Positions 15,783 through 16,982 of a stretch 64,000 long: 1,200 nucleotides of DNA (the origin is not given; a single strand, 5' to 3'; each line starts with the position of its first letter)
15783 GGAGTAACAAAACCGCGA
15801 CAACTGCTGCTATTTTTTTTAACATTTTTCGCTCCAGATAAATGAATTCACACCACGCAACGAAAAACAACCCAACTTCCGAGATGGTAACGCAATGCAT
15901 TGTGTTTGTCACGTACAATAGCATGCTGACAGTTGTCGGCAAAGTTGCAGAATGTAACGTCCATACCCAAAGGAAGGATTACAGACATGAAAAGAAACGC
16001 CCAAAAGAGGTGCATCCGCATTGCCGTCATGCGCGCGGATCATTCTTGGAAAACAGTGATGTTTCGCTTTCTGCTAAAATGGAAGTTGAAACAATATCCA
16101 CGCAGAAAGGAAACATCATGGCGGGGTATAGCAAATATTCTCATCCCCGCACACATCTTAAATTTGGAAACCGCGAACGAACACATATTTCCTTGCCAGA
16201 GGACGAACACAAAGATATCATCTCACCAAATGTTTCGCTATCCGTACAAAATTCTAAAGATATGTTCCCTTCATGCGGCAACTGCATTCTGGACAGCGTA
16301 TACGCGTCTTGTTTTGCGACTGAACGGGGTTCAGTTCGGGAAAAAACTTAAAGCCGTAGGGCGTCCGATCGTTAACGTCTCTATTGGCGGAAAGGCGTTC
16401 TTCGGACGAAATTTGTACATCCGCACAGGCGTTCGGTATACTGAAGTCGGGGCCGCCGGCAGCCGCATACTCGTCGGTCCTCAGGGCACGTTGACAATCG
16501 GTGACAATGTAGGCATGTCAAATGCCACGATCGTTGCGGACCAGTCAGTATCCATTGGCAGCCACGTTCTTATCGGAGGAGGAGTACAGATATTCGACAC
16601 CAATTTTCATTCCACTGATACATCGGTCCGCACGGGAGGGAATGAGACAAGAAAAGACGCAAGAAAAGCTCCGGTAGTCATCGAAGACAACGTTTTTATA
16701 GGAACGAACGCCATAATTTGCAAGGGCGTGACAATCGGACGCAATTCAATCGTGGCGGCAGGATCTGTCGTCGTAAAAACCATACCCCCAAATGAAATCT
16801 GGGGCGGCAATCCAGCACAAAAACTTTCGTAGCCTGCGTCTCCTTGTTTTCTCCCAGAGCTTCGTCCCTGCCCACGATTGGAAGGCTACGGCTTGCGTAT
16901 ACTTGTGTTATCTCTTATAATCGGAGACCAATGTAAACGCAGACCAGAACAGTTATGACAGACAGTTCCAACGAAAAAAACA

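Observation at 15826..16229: Conserved ~200-nt intergenic element with a retained stem, upstream of the glycan-cluster acetyltransferase; second inverted copy at 32.1-32.3 kb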

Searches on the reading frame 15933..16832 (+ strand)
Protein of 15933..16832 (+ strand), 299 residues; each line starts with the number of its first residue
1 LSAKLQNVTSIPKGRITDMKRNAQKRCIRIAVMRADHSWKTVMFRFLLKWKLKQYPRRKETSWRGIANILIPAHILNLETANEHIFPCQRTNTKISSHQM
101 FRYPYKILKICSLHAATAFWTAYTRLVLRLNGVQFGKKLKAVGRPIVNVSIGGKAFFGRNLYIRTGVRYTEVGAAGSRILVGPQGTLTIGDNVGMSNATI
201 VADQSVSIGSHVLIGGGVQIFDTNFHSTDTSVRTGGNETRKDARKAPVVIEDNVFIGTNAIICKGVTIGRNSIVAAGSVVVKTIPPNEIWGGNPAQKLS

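Call 9: search_protein_families(library=pfam, proteins=[window:15933-16832:+], max_evalue=0.01)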
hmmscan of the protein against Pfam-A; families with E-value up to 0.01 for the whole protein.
window:15933-16832:+ (299 aa): 3 families
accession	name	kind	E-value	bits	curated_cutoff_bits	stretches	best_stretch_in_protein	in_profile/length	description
PF00132.30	Hexapep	-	1.2e-10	41.1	27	1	248-280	2-34/36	Bacterial transferase hexapeptide (six repeats)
PF14602.12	Hexapep_2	-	2.4e-10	40.4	27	1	247-280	1-32/34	Hexapeptide repeat of succinyl-transferase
PF25084.1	LbH_EIF2B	-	4.5e-05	23.8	54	1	248-282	62-95/105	EIF2B subunit epsilon LbH domain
